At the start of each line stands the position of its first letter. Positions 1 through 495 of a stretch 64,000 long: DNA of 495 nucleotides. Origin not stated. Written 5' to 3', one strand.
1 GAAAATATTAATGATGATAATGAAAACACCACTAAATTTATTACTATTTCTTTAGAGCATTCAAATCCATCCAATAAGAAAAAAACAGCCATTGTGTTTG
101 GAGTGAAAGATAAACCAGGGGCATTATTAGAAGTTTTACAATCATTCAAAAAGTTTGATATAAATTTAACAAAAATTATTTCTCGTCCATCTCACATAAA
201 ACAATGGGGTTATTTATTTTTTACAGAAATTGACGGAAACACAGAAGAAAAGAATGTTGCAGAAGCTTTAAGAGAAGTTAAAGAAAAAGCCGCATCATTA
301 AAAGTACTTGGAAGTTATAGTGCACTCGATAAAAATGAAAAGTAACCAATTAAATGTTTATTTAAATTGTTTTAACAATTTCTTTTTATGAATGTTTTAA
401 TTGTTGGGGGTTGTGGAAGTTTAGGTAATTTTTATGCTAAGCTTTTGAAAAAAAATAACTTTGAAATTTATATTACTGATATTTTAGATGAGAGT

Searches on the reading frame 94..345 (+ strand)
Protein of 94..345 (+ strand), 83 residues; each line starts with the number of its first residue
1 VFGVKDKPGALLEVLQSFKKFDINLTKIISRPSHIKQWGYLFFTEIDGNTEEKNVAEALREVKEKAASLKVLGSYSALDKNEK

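Call 48: search_protein_families(library=padloc, alignment_id=A6, max_evalue=0.001)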
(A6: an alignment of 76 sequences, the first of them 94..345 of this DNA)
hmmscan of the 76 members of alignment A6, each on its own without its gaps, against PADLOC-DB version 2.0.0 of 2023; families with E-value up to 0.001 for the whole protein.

A. member 1, window:94-345:+ (83 aa): 0 families

B. families by the number of members that match (of 76 scanned): 152 families (the first 25 are shown)
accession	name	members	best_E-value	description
PDLC01991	CARF_m8--CARF_LolE_TM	2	6.2e-19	-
PDLC04134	mad2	2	6.9e-18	mads_2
PDLC01990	CARF_m8--CARF_Beta-galactosidase_LolE_TM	2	4.1e-06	-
PDLC01434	CasR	2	1.7e-05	"CAS-I,CAS-II,CAS-III,CAS-IV,CAS-V,CAS-VI; associated_signaling"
PDLC01268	CasR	2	1.9e-05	"CAS-I,CAS-II,CAS-III,CAS-IV,CAS-V,CAS-VI; associated_signaling"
PDLC01879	CARF3--CARF_TM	2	3.6e-05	-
PDLC03272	MTase_II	1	1.3e-78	Type II methyltransferase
PDLC03378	MTase_II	1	1.9e-55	Type II methyltransferase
PDLC03734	oMTase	1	1.6e-49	orphan methyltransferase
PDLC03234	MTase_II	1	2.3e-46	Type II methyltransferase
PDLC03388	MTase_II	1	3.8e-46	Type II methyltransferase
PDLC00026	DruM2|DruM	1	3.5e-44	DNA cytosine methylase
PDLC03217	MTase_II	1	1e-43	Type II methyltransferase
PDLC00027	DruM2|DruM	1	2.2e-39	DNA cytosine methylase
PDLC03286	MTase_II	1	1.4e-38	Type II methyltransferase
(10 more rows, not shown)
